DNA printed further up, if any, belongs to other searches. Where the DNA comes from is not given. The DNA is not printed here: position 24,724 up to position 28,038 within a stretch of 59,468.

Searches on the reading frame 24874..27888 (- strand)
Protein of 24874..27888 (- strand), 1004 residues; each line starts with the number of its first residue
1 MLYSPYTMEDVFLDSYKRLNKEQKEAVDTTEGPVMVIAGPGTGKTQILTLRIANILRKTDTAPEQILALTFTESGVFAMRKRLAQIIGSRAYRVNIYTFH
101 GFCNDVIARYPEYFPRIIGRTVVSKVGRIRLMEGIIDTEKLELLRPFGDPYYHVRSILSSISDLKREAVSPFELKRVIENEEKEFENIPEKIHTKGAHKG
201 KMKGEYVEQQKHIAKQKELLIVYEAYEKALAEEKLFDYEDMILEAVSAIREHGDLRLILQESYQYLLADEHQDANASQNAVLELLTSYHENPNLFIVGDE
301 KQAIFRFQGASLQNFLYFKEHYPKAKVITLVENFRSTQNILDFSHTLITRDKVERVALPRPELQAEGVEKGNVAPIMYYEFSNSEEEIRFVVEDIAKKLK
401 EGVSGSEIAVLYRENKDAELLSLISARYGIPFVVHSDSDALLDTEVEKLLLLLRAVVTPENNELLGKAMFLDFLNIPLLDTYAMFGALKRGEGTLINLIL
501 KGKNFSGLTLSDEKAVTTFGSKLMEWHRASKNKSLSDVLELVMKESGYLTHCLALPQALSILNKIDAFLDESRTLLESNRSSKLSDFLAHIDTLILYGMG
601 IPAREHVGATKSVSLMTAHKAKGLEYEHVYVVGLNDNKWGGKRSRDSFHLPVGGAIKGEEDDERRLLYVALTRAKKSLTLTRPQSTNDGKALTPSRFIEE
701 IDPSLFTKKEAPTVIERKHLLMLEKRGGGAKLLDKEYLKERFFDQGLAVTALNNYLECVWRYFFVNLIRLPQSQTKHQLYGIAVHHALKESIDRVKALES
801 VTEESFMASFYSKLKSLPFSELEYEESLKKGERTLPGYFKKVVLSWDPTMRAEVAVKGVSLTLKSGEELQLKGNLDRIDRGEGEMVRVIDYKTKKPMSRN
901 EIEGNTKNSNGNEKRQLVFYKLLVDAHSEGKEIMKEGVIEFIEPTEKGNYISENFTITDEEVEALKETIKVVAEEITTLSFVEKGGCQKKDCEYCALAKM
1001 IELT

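Call 10: search_protein_families(library=pfam, proteins=[window:24874-27888:-], max_evalue=0.001)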
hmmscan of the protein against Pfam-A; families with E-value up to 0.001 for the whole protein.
window:24874-27888:- (1004 aa): 6 families
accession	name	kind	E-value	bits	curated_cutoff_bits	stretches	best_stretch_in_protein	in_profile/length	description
PF00580.27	UvrD-helicase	-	6.9e-59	200.2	23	1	19-323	1-271/271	UvrD/REP helicase N-terminal domain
PF13361.12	UvrD_C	-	3.7e-36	125.7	25.6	2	515-681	212-346/350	UvrD-like helicase C-terminal domain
PF12705.13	PDDEXK_1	-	9.1e-25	88.4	22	1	747-997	2-242/247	PD-(D/E)XK nuclease superfamily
PF13245.12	AAA_19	-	1.5e-15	58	25.1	1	23-307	1-133/134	AAA domain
PF13538.12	UvrD_C_2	-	3.4e-10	40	27.4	1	661-680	32-51/52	UvrD-like helicase C-terminal domain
PF01443.25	Viral_helicase1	-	5.4e-05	23.6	21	0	610-680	174-226/228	Viral superfamily 1 RNA helicase core domain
